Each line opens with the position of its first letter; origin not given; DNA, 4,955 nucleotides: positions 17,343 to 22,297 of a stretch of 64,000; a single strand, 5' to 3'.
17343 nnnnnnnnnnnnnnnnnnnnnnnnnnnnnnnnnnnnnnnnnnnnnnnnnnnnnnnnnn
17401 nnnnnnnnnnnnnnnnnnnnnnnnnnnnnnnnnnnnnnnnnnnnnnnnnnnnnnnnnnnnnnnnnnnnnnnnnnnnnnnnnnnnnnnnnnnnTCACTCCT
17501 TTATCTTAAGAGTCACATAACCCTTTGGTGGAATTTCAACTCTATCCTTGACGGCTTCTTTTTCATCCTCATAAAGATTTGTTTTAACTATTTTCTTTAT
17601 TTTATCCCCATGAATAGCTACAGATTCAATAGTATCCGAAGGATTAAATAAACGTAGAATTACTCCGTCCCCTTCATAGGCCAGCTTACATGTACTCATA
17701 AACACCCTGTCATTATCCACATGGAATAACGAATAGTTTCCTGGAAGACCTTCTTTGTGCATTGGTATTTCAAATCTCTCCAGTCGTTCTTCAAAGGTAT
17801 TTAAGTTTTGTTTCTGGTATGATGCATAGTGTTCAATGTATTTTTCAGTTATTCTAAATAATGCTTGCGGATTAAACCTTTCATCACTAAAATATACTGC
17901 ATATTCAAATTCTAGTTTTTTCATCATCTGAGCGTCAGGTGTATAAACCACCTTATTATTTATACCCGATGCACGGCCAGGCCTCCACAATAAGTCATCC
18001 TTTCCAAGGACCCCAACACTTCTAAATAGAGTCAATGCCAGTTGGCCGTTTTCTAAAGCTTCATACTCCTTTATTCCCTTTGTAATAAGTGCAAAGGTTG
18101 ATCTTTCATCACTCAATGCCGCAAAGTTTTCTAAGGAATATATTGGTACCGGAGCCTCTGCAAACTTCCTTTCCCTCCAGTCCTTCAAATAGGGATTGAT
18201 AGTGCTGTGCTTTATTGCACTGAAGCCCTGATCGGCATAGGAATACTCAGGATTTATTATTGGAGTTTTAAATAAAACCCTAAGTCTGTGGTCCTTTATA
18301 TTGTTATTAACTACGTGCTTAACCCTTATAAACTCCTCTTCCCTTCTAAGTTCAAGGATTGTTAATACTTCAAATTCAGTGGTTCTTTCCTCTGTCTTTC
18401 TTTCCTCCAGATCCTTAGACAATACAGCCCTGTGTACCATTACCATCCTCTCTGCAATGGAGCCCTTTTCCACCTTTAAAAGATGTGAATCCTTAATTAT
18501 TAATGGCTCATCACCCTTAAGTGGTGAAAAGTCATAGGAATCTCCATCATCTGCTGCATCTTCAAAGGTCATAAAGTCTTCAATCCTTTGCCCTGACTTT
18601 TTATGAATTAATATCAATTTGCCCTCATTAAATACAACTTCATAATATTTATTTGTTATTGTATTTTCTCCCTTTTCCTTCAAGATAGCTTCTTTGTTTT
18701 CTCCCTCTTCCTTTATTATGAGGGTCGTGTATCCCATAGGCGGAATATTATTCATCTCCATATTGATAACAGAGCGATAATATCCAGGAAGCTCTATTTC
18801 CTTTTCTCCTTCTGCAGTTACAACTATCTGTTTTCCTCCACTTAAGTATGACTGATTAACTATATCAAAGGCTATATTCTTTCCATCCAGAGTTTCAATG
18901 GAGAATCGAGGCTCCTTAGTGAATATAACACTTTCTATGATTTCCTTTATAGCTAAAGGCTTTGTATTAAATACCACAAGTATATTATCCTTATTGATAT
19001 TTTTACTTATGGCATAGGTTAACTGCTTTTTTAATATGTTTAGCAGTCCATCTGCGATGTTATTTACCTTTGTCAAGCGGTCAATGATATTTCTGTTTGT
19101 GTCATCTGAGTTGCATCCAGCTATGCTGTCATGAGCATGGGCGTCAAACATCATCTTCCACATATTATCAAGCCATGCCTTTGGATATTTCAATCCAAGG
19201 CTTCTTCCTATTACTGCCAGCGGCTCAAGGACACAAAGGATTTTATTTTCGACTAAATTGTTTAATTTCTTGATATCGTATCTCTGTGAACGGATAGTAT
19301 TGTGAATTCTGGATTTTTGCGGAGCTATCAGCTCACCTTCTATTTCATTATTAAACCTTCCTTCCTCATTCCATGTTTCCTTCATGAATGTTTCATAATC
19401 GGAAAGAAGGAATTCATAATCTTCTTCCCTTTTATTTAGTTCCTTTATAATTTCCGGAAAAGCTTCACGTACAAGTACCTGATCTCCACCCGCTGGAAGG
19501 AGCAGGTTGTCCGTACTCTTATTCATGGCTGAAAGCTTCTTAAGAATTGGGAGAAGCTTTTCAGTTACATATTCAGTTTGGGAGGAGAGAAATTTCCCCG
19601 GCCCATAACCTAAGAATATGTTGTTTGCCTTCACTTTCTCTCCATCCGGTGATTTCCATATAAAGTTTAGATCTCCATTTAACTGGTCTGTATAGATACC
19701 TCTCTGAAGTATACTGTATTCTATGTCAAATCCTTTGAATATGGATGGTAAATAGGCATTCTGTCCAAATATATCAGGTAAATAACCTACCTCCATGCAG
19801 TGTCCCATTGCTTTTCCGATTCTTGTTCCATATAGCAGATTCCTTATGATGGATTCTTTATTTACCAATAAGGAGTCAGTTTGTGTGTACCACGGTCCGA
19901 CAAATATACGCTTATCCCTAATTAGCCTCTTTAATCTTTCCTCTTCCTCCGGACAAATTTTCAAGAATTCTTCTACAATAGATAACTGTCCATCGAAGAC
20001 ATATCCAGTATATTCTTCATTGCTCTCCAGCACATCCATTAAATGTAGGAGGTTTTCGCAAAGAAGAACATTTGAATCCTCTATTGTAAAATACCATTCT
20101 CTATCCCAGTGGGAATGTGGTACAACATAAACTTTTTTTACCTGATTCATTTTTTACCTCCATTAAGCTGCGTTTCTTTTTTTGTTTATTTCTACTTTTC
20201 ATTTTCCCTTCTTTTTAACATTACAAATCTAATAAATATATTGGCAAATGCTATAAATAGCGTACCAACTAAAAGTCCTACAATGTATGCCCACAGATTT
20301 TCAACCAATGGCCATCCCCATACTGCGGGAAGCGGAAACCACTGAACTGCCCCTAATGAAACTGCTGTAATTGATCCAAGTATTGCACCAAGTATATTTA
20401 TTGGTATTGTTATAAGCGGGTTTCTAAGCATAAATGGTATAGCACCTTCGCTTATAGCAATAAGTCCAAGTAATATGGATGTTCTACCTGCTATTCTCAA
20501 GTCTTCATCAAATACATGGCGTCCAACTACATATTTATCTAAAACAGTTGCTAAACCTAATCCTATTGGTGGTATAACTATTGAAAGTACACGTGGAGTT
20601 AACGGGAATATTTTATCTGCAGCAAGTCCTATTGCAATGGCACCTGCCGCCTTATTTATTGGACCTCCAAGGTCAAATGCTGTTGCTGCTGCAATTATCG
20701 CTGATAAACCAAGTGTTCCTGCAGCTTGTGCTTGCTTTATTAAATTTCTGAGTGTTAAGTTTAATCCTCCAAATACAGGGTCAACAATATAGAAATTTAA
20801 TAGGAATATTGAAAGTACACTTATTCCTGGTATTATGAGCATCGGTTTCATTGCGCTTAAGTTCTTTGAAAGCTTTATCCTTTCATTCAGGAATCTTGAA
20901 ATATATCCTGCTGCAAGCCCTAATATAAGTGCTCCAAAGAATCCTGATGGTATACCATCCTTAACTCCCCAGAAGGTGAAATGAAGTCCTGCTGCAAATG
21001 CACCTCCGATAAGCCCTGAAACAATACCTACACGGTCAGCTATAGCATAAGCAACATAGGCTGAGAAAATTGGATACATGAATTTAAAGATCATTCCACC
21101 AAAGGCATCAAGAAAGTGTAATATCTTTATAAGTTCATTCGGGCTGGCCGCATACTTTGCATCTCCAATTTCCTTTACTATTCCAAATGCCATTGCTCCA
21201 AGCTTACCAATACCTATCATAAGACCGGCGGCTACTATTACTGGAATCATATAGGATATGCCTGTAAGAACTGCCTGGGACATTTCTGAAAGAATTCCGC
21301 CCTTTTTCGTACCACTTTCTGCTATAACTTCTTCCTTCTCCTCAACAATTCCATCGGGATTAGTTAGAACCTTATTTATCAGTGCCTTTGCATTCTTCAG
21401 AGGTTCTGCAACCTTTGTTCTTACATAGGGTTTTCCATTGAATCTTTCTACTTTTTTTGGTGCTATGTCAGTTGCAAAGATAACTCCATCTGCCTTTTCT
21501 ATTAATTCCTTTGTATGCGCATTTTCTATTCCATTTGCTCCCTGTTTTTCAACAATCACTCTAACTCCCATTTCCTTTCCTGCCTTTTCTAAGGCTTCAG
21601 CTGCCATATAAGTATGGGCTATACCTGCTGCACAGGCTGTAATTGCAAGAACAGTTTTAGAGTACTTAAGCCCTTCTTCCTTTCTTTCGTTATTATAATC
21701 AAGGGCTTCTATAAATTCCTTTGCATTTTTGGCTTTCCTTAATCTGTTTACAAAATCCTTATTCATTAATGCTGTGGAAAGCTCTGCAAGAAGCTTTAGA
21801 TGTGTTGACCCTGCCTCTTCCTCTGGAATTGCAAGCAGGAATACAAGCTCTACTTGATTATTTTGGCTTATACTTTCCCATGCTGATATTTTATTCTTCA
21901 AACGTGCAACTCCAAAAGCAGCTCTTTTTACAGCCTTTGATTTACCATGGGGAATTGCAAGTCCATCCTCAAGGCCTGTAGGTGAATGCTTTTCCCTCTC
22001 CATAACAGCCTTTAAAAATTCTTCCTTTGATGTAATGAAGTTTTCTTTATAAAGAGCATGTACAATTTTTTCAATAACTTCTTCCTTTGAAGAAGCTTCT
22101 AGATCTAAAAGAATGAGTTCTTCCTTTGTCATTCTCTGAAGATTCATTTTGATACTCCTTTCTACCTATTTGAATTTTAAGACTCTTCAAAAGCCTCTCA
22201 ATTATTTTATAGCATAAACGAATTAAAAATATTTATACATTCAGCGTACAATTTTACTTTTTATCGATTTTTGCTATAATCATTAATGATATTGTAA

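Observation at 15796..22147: GH13 sucrose-phosphorylase-family enzyme translationally coupled to the mannosylglycerate PTS/hydrolase pair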

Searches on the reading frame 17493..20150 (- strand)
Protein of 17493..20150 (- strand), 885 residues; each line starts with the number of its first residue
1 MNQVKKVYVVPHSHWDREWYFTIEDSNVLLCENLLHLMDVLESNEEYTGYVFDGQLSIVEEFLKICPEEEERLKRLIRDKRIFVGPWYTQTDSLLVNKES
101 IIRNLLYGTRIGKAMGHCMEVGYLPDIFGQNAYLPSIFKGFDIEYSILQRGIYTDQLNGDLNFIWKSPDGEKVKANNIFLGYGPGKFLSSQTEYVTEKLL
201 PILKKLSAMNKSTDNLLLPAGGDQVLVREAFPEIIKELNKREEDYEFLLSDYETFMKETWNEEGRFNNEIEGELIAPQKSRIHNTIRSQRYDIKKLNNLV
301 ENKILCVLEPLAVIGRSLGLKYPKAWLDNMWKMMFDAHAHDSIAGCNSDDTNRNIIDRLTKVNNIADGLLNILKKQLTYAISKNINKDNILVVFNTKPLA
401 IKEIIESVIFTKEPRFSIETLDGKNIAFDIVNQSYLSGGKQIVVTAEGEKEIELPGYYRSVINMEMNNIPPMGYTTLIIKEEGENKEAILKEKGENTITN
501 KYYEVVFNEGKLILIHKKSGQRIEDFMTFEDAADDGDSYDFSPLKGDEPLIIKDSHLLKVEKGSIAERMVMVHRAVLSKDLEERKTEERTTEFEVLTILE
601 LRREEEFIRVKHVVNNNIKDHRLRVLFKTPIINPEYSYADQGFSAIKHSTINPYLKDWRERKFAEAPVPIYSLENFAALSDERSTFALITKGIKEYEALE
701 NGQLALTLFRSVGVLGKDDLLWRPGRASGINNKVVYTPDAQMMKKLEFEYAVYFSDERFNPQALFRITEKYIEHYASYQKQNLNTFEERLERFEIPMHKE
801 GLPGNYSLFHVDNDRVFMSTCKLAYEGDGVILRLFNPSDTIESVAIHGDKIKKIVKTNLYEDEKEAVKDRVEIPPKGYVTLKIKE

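Call 3: search_protein_families(library=pfam, proteins=[window:17493-20150:-])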
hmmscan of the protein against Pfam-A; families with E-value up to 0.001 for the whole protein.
window:17493-20150:- (885 aa): 4 families
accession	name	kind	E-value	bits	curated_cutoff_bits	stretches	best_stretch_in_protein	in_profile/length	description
PF01074.27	Glyco_hydro_38N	-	2.9e-34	119.1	25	1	6-258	1-254/270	Glycosyl hydrolases family 38 N-terminal domain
PF07748.19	Glyco_hydro_38C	-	2.6e-16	60.9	25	1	498-712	1-200/206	Glycosyl hydrolases family 38 C-terminal domain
PF09261.16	Alpha-mann_mid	-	2e-07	31.4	31.1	1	288-366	8-85/96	Alpha mannosidase middle domain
PF17677.7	Glyco_hydro38C2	-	2.8e-06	27.8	22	1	818-873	4-64/72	Glycosyl hydrolases family 38 C-terminal beta sandwich domain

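Call 4: search_protein_families(library=ncbifam, proteins=[window:17493-20150:-])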
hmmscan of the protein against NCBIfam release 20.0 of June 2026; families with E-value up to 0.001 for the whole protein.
window:17493-20150:- (885 aa): 1 family
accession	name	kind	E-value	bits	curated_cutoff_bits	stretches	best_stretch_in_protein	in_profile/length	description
NF007331.0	PRK09819.1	equivalog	1.2e-239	797.6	1138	1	4-868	3-864/885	mannosylglycerate hydrolase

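Call 11: search_solved_structures(query=window:17493-20150:-, max_evalue=1e-10)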
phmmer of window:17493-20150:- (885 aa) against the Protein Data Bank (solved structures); distinct sequences matched with E-value up to 1e-10: 3.
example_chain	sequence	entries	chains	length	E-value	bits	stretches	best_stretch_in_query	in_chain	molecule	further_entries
3lvt_A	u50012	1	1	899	1.5e-71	245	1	5-717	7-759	Glycosyl hydrolase, family 38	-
5kbp_A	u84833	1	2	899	1.5e-71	245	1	5-717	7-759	Glycosyl hydrolase, family 38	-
2wyh_A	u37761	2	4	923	7.7e-59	202.9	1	4-717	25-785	ALPHA-MANNOSIDASE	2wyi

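Call 51: find_related_loci(query=A2, collection=metagenome_contigs, flank=6000)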
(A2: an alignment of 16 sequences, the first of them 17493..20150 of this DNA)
Query A2 (885 aa) in metagenome_contigs; peptide patterns used: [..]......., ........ (x = any residue, [..] = any of these).
167 stretches matched a pattern; 35 encode a relative of the query (tblastn E <= 1e-3); 33 distinct loci.
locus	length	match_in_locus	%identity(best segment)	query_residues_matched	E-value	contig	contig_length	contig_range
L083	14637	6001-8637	60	5-884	0e+0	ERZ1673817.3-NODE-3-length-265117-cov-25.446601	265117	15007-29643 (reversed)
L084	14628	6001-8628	60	5-883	0e+0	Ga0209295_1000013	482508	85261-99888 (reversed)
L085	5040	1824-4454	60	5-883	0e+0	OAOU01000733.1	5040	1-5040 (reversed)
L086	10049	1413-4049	58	5-884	0e+0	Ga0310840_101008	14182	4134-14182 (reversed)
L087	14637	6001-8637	58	5-884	0e+0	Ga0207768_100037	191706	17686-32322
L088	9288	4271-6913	58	1-884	0e+0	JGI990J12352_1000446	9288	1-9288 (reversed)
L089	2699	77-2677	57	1-883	0e+0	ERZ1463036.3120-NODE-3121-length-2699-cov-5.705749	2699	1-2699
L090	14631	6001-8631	52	1-881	0e+0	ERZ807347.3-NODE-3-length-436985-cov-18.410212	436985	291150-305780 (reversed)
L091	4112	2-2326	56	109-884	0e+0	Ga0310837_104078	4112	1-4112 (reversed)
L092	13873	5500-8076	52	3-883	0e+0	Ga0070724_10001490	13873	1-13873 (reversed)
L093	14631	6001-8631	52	1-881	0e+0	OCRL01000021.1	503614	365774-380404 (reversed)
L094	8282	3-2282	56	108-883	0e+0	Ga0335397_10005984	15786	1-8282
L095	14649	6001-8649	48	5-883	0e+0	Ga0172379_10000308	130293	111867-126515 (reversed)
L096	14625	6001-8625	47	5-883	0e+0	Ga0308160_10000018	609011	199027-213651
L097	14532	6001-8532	49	4-883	0e+0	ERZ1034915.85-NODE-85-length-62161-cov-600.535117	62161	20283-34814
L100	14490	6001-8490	49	5-848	0e+0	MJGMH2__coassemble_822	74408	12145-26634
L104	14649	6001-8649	45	4-883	0e+0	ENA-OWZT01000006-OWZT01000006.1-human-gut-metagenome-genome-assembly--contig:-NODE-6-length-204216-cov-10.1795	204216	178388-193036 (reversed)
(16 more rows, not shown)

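Call 56: search_protein_families(library=pfam, proteins=[L100:8971-10569:+, L100:10604-11362:-, L096:8643-10385:+, L096:2807-3814:-, L096:10828-11322:+, L096:11332-12126:+, L096:12126-12944:+, L104:8679-10406:+, L104:10819-11691:+, L104:12345-14045:+], max_evalue=0.000001)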
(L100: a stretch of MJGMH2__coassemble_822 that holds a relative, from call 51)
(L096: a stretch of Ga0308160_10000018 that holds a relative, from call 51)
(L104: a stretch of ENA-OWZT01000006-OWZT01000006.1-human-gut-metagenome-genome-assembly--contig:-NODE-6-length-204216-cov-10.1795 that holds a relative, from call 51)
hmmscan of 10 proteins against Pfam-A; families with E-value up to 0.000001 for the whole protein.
L100:8971-10569:+ (532 aa): 2 families
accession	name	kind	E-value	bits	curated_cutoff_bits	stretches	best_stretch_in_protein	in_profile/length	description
PF02378.23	PTS_EIIC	-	6.7e-72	242.7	30.7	1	9-364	1-319/319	Phosphotransferase system, EIIC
PF00367.25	PTS_EIIB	-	7.1e-15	54.6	27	1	457-489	2-34/34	phosphotransferase system, EIIB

L100:10604-11362:- (252 aa): 2 families
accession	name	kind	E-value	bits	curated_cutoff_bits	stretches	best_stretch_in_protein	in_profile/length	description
PF01418.23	HTH_6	-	2.5e-14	53.4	28.3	1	7-71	7-71/77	Helix-turn-helix domain, rpiR family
PF01380.27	SIS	-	8.1e-14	52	25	1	109-211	2-105/131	SIS domain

L096:8643-10385:+ (580 aa): 0 families

L096:2807-3814:- (335 aa): 4 families
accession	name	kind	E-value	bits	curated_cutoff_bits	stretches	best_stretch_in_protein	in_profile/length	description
PF13377.12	Peripla_BP_3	-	5.6e-40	137.6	26.5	1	172-332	2-167/167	Periplasmic binding protein-like domain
PF00532.27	Peripla_BP_1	-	9.5e-40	137.3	22.2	1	62-323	2-274/281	Periplasmic binding proteins and sugar binding domain of LacI family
PF13407.12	Peripla_BP_4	-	2.4e-21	76.9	35.1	1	64-313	1-257/258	Periplasmic binding protein domain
PF00356.27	LacI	-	4e-16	59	27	1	5-48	1-44/46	Bacterial regulatory proteins, lacI family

L096:10828-11322:+ (164 aa): 1 family
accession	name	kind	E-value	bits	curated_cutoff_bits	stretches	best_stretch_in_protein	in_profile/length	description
PF03830.20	PTSIIB_sorb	-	1.4e-36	126.5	27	1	4-152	2-147/148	PTS system sorbose subfamily IIB component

L096:11332-12126:+ (264 aa): 1 family
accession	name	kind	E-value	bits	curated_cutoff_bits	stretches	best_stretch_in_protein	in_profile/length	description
PF03609.19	EII-Sor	-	6.6e-67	225.8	26.3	1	2-241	1-233/233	PTS system sorbose-specific iic component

L096:12126-12944:+ (272 aa): 1 family
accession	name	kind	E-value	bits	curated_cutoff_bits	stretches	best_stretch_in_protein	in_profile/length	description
PF03613.19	EIID-AGA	-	9.5e-86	287.7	25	1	6-270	2-265/265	PTS system mannose/fructose/sorbose family IID component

L104:8679-10406:+ (575 aa): 0 families

L104:10819-11691:+ (290 aa): 2 families
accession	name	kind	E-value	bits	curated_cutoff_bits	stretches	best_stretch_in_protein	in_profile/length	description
PF01887.21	SAM_HAT_N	-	9.1e-49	165.4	26.3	1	14-163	1-145/145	SAM hydroxide adenosyltransferase N-terminal domain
PF20257.3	SAM_HAT_C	-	1.1e-19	70.9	25.5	1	188-281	1-83/84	SAM hydroxide adenosyltransferase C-terminal domain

L104:12345-14045:+ (566 aa): 6 families
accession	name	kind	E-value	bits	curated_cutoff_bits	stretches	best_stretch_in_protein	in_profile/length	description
PF00005.33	ABC_tran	-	2.5e-62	209.9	25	2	319-464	2-137/137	ABC transporter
PF12558.13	DUF3744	-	6.8e-15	56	22.5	1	238-309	2-73/73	ATP-binding cassette cobalt transporter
PF13304.12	AAA_21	-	8.6e-11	42.9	27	0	431-498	233-303/304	AAA domain, putative AbiEii toxin, Type IV TA system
PF13555.12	AAA_29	-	2.8e-09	37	27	0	24-49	13-38/61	P-loop containing region of AAA domain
PF02463.25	SMC_N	-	1.4e-07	31.6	40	0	36-195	27-190/220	RecF/RecN/SMC N terminal domain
PF03193.22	RsgA_GTPase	-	2e-07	31.5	30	0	13-55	87-128/174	RsgA GTPase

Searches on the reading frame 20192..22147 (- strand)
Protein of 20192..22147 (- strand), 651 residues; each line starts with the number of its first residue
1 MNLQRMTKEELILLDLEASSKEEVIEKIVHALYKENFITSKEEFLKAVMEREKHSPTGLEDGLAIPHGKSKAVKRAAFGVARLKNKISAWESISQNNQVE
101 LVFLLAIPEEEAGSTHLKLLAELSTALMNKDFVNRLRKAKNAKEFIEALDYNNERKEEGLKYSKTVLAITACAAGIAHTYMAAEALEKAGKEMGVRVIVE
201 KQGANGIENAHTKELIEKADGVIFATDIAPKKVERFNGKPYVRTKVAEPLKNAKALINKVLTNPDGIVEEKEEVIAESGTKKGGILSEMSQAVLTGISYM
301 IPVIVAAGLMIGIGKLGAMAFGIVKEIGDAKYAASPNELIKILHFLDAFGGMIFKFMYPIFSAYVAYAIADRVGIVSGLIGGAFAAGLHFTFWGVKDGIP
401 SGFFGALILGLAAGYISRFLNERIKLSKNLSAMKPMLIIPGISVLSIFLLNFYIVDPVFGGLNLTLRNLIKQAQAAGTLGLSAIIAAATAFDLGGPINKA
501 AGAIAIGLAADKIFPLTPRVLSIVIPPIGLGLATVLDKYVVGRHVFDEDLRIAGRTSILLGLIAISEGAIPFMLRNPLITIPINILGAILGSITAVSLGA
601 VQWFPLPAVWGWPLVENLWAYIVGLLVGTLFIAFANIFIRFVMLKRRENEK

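Call 3: search_protein_families(library=pfam, proteins=[window:20192-22147:-])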
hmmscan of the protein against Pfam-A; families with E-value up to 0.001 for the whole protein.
window:20192-22147:- (651 aa): 3 families
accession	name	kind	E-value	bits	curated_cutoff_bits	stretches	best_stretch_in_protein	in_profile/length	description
PF00359.27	PTS_EIIA_2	-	6.2e-42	143.4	27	1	7-150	3-142/144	Phosphoenolpyruvate-dependent sugar phosphotransferase system, EIIA 2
PF02302.22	PTS_IIB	-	4.8e-21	75.7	23.6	1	168-259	2-90/90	PTS system, Lactose/Cellobiose specific IIB subunit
PF02378.23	PTS_EIIC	-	5.6e-16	58.9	30.7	1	296-587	3-319/319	Phosphotransferase system, EIIC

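Call 4: search_protein_families(library=ncbifam, proteins=[window:20192-22147:-])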
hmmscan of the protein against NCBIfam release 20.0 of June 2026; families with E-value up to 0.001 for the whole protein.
window:20192-22147:- (651 aa): 16 families
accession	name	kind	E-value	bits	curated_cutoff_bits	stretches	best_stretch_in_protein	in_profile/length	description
NF007293.0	PRK09765.1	equivalog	4.3e-144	481.5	763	1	1-595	2-571/639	PTS 2-O-a-mannosyl-D-glycerate transporter subunit IIABC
NF007984.0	PRK10712.1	equivalog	3.7e-78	263.4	793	1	91-648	33-555/563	PTS fructose transporter subunit IIBC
NF008493.0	PRK11404.1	equivalog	5e-58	196.8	806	1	164-649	5-473/483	PTS fructose-like transporter subunit IIBC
TIGR01427.1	PTS_IIC_fructo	subfamily_domain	1.2e-52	179.4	157.55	1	289-635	15-341/346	fructose-specific PTS transporter subunit EIIC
NF007787.0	PRK10478.1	equivalog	3.9e-46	157.6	426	1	285-640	7-335/359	PTS fructose transporter subunit EIIC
TIGR00848.1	fruA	subfamily_domain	2.6e-37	127.6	103.5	1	7-136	2-129/129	fructose PTS transporter subunit IIA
NF007783.0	PRK10474.1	equivalog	1e-29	103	135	1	165-261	3-99/106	PTS fructose-like transporter subunit IIB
TIGR00829.1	FRU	subfamily_domain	1.2e-24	86.5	76.85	1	168-250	2-84/85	fructose PTS transporter subunit IIB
NF007389.0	PRK09913.1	equivalog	9.7e-24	84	151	1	9-141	6-135/148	PTS fructose transporter subunit IIA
NF007747.0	PRK10427.1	equivalog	3.2e-22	78.8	153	1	165-264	4-106/114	PTS fructose-like transporter subunit IIB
TIGR01419.1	nitro_reg_IIA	equivalog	9.7e-19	67.7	138.7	1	3-145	2-139/145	PTS IIA-like nitrogen regulatory protein PtsN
NF008145.0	PRK10896.1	equivalog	3.2e-15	56.2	221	1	8-149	15-153/161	PTS IIA-like nitrogen regulatory protein PtsN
NF008319.0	PRK11109.1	equivalog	8.6e-12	45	302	1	11-190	8-179/376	fused PTS fructose transporter subunit IIA/HPr protein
NF011663.0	PRK15083.1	subfamily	1.8e-10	39.5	589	1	8-150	498-635/639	PTS mannitol transporter subunit IICBA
NF007236.0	PRK09665.1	equivalog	1.1e-07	31.8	139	1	19-142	13-135/150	PTS galactitol transporter subunit IIA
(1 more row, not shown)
